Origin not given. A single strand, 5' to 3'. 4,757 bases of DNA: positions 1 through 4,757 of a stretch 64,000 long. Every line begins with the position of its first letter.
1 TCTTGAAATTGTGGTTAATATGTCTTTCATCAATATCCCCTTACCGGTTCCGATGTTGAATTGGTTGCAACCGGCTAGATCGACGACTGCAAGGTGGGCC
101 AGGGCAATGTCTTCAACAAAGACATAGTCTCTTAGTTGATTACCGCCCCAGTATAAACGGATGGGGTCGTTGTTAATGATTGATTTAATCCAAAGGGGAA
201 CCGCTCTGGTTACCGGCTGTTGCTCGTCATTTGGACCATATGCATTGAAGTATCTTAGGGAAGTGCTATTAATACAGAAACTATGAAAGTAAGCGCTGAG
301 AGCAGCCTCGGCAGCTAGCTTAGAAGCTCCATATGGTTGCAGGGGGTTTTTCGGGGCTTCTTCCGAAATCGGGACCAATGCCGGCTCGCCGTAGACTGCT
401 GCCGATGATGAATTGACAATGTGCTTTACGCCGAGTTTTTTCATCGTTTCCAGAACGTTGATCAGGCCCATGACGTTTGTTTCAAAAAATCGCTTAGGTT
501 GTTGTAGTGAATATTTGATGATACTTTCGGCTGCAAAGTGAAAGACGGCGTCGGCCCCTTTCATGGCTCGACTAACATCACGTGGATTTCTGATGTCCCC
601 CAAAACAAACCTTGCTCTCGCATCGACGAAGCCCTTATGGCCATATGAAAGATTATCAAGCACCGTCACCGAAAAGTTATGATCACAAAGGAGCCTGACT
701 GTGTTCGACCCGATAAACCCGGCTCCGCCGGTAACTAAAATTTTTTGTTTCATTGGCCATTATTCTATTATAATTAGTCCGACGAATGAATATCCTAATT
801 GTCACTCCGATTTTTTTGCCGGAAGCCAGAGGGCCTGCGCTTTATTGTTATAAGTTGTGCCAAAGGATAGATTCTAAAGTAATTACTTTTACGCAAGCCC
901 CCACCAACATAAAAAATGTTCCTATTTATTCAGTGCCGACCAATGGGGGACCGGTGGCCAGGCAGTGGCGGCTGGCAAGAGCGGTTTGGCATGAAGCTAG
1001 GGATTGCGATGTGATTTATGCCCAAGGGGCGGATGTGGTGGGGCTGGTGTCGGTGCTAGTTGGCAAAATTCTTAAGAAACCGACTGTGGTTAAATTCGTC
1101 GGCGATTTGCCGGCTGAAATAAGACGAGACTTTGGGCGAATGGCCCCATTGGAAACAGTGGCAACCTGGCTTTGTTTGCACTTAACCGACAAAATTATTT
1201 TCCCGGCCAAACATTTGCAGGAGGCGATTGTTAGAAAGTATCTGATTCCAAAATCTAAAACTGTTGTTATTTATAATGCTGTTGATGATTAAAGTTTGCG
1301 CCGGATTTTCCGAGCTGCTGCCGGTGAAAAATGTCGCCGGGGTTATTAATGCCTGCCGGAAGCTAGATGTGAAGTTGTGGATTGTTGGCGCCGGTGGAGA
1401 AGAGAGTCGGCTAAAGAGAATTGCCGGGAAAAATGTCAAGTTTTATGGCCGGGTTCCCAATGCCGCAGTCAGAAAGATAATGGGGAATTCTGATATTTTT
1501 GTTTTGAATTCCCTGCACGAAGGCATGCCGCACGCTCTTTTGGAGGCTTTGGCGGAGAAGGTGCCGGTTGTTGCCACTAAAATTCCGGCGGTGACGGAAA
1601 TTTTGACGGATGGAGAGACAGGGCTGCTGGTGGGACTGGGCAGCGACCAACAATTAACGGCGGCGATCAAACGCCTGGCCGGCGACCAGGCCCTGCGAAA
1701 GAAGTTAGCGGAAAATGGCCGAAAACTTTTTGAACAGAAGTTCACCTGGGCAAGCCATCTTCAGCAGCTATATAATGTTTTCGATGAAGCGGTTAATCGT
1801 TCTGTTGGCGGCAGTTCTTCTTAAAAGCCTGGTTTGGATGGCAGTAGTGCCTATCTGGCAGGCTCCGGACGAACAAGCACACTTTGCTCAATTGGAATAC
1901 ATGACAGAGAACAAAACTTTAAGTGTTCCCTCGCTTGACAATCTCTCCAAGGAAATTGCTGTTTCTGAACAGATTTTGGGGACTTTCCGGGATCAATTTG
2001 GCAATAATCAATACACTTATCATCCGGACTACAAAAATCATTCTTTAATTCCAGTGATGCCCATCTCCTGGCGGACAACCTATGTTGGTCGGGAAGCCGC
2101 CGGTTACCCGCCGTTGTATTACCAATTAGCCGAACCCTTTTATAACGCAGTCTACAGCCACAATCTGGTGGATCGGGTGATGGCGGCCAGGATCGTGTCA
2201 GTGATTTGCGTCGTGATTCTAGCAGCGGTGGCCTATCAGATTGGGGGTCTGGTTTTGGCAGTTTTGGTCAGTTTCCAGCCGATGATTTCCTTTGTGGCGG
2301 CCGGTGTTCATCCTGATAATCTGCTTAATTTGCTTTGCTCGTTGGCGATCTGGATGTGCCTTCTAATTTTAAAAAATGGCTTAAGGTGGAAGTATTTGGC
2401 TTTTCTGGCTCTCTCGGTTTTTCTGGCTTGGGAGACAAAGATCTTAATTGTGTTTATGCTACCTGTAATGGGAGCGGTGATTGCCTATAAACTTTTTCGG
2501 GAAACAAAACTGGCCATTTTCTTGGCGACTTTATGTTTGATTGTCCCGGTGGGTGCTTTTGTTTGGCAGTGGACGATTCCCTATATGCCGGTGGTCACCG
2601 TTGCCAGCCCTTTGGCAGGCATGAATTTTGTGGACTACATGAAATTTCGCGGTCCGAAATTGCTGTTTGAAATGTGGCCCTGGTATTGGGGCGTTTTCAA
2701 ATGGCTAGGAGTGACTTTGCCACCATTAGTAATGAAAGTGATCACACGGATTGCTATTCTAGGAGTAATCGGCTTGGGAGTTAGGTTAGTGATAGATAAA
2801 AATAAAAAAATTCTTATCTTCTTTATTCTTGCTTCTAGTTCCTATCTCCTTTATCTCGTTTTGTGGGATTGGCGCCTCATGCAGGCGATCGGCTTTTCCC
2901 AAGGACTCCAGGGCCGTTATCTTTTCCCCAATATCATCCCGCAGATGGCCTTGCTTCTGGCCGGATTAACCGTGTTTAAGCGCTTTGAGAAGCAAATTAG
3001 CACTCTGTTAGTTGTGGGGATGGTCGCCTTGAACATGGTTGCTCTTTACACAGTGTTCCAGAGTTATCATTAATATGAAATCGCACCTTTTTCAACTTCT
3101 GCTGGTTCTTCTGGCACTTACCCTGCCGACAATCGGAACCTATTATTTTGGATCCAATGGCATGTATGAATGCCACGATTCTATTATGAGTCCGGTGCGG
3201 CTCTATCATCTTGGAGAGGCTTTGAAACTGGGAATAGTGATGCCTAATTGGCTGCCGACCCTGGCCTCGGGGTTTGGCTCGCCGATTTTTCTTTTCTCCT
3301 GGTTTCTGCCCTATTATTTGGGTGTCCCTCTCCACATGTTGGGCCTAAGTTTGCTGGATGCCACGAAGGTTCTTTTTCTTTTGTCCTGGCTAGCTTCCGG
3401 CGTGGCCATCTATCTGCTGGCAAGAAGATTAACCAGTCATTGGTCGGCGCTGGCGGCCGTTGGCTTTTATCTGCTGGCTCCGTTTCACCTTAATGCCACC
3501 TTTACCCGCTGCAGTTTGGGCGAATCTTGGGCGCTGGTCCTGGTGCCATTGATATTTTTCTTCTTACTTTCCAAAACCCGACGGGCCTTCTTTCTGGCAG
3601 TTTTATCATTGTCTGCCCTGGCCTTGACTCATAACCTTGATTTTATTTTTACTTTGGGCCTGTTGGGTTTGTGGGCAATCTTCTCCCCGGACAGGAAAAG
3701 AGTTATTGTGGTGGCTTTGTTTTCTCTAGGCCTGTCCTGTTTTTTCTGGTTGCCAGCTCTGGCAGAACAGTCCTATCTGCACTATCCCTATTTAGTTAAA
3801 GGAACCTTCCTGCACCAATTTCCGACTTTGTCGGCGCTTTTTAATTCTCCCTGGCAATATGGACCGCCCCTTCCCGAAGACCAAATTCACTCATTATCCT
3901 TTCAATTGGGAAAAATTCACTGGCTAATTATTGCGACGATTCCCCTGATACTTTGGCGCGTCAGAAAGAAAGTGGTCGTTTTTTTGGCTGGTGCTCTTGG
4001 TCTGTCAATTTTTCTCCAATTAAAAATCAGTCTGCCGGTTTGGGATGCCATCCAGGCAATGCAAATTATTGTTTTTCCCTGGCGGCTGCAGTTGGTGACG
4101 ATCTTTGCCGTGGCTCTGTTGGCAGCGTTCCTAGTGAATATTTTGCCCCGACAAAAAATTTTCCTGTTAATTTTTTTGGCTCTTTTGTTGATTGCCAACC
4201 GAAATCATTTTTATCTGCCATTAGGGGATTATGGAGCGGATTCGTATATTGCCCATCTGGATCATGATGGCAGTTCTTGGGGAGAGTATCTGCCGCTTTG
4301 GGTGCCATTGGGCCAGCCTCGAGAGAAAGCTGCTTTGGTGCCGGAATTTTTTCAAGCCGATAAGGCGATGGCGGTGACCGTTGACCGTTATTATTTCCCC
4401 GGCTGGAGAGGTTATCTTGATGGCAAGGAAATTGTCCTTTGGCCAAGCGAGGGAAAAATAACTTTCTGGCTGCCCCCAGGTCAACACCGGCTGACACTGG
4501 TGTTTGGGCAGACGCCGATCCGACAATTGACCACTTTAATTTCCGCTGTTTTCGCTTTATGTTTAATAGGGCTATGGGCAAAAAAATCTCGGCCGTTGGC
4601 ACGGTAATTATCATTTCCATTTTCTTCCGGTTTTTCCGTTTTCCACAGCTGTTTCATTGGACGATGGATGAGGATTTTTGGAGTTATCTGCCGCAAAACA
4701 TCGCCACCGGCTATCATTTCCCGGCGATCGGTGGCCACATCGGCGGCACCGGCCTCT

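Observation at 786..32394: Very large glycosylation supercluster with about 10 paralogous GT-C-type polytopic membrane proteins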

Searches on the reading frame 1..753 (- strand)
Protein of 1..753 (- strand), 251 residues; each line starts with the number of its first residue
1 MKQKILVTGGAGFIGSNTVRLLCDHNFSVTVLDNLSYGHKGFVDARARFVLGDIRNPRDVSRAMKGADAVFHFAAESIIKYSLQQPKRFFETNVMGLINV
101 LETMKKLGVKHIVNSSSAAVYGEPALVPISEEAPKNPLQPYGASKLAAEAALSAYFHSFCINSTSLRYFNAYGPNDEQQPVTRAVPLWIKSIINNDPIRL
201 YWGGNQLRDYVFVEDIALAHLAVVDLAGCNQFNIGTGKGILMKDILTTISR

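Call 57: search_protein_families(library=pfam, proteins=[window:1-753:-], max_evalue=0.001)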
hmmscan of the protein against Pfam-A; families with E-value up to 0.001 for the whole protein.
window:1-753:- (251 aa): 9 families
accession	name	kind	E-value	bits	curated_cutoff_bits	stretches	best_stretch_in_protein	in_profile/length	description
PF01370.27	Epimerase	-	1.7e-60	204.9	20.9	1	5-235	1-240/240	NAD dependent epimerase/dehydratase family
PF16363.11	GDP_Man_Dehyd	-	2.2e-51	175.7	27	1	6-245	1-258/332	GDP-mannose 4,6 dehydratase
PF01073.25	3Beta_HSD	-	2.3e-20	73.2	22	1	6-222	1-228/280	3-beta hydroxysteroid dehydrogenase/isomerase family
PF13460.12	NAD_binding_10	-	8.4e-15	55.5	27.2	1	9-154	1-133/184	NAD(P)H-binding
PF02719.21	Polysacc_synt_2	-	1.5e-12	47.8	20.2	1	5-155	1-152/293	Polysaccharide biosynthesis protein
PF04321.23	RmlD_sub_bind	-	2.5e-12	46.9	27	1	4-168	2-152/287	RmlD substrate binding domain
PF05368.20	NmrA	-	4e-08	33.7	27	1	1-117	1-107/298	NmrA-like family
PF07993.18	NAD_binding_4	-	7.2e-08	32.3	20.1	1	43-156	59-192/258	Male sterility protein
PF00106.31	adh_short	-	3.2e-05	24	26.6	1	4-120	2-139/195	short chain dehydrogenase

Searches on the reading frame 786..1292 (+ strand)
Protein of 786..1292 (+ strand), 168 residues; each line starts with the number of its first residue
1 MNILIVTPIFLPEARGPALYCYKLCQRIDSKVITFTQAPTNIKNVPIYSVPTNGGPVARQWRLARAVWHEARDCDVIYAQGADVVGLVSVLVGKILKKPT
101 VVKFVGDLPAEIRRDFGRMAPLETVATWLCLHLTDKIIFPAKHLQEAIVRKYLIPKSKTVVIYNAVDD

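Call 4: search_protein_families(library=pfam, proteins=[window:786-1292:+], max_evalue=0.01)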
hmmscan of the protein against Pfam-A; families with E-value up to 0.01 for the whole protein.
window:786-1292:+ (168 aa): 2 families
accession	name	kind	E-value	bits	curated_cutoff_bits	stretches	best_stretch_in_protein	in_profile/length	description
PF13439.12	Glyco_transf_4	-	3.2e-09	37.5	28.5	1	33-167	25-167/170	Glycosyltransferase Family 4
PF13579.12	Glyco_trans_4_4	-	1.5e-06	29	29.7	1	42-164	37-157/158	Glycosyl transferase 4-like domain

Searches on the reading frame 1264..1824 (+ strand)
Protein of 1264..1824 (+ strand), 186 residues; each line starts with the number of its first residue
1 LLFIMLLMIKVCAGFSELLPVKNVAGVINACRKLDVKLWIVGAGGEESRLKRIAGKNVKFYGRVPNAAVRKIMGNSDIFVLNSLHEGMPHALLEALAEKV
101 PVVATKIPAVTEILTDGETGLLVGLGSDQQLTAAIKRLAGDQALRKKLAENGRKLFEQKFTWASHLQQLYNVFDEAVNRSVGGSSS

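Call 4: search_protein_families(library=pfam, proteins=[window:1264-1824:+], max_evalue=0.01)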
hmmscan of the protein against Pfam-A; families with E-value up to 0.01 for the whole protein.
window:1264-1824:+ (186 aa): 4 families
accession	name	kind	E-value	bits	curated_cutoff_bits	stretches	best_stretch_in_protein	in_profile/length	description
PF00534.26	Glycos_transf_1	-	2.3e-31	109.1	26.4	1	17-154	23-171/172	Glycosyl transferases group 1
PF13692.12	Glyco_trans_1_4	-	3.7e-26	92.5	27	1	23-141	16-142/142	Glycosyl transferases group 1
PF13524.12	Glyco_trans_1_2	-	2.6e-11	44.1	25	1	35-169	14-142/144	Glycosyl transferase-like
PF20706.3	GT4-conflict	-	5.4e-06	26.1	26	1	31-169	228-385/385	Family 4 Glycosyltransferase in conflict systems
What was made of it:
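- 786..1824 (+): One GT4 glycosyltransferase split into two overlapping ORFs in different frames: 786-1292 is the N-domain and 1264/1276-1824 the C-domain. It is a probable pseudogene or a two-piece enzyme. Glyco_transf_4 on the first ORF and Glycos_transf_1 (109 bits) on the second (call 4).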

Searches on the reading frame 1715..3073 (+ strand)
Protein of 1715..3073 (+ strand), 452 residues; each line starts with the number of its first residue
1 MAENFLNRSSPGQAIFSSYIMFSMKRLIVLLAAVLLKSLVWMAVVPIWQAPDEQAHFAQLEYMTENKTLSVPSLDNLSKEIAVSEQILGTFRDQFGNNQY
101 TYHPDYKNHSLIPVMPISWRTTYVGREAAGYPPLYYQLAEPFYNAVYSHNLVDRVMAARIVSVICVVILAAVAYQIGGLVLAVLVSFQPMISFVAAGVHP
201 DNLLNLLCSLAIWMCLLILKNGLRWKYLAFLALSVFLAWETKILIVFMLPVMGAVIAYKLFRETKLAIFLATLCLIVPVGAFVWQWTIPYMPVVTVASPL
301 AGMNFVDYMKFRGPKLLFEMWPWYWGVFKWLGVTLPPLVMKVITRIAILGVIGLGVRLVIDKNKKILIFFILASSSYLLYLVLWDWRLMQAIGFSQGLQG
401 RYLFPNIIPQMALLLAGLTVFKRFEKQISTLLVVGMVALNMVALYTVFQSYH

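Call 4: search_protein_families(library=pfam, proteins=[window:1715-3073:+], max_evalue=0.01)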
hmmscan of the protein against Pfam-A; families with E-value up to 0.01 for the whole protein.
window:1715-3073:+ (452 aa): 1 family
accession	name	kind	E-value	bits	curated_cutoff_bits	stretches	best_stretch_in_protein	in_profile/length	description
PF09913.15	DUF2142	-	1.7e-16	60.4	30.1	1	39-405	5-390/395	Predicted membrane protein (DUF2142)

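Call 24: search_protein_families(library=ncbifam, proteins=[window:1715-3073:+], max_evalue=0.001)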
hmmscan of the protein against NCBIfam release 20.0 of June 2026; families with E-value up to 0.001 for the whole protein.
window:1715-3073:+ (452 aa): 0 families

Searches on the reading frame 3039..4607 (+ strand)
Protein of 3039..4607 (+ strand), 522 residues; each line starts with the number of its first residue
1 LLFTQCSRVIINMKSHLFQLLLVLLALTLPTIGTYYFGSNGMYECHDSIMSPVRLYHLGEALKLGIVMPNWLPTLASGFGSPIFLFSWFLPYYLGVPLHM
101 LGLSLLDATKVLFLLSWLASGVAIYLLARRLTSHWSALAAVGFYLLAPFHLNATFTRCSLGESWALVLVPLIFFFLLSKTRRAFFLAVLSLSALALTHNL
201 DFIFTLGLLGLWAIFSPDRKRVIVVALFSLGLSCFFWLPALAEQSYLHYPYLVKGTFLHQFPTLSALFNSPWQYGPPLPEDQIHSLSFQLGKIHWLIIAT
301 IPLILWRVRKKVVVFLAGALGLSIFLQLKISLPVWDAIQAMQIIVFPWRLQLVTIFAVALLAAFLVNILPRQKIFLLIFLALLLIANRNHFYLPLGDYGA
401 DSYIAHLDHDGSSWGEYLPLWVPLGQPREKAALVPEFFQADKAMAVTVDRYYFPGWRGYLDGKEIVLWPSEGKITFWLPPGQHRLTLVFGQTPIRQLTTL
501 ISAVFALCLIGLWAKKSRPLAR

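Call 4: search_protein_families(library=pfam, proteins=[window:3039-4607:+], max_evalue=0.01)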
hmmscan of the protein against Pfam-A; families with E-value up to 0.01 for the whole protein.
window:3039-4607:+ (522 aa): 1 family
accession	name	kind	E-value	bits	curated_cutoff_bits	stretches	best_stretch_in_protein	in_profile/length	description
PF10131.15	PTPS_related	-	8.7e-06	24.9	26.4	1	90-386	7-302/621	6-pyruvoyl-tetrahydropterin synthase related domain; membrane protein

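Call 25: search_protein_families(library=pfam, proteins=[window:3039-4607:+], max_evalue=10)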
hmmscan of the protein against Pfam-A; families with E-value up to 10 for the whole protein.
window:3039-4607:+ (522 aa): 2 families
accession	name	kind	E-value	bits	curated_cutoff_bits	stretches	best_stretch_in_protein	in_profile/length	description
PF10131.15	PTPS_related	-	8.7e-06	24.9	26.4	1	90-386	7-302/621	6-pyruvoyl-tetrahydropterin synthase related domain; membrane protein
PF12113.13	SVM_signal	-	0.11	13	22.4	1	373-390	12-29/33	SVM protein signal sequence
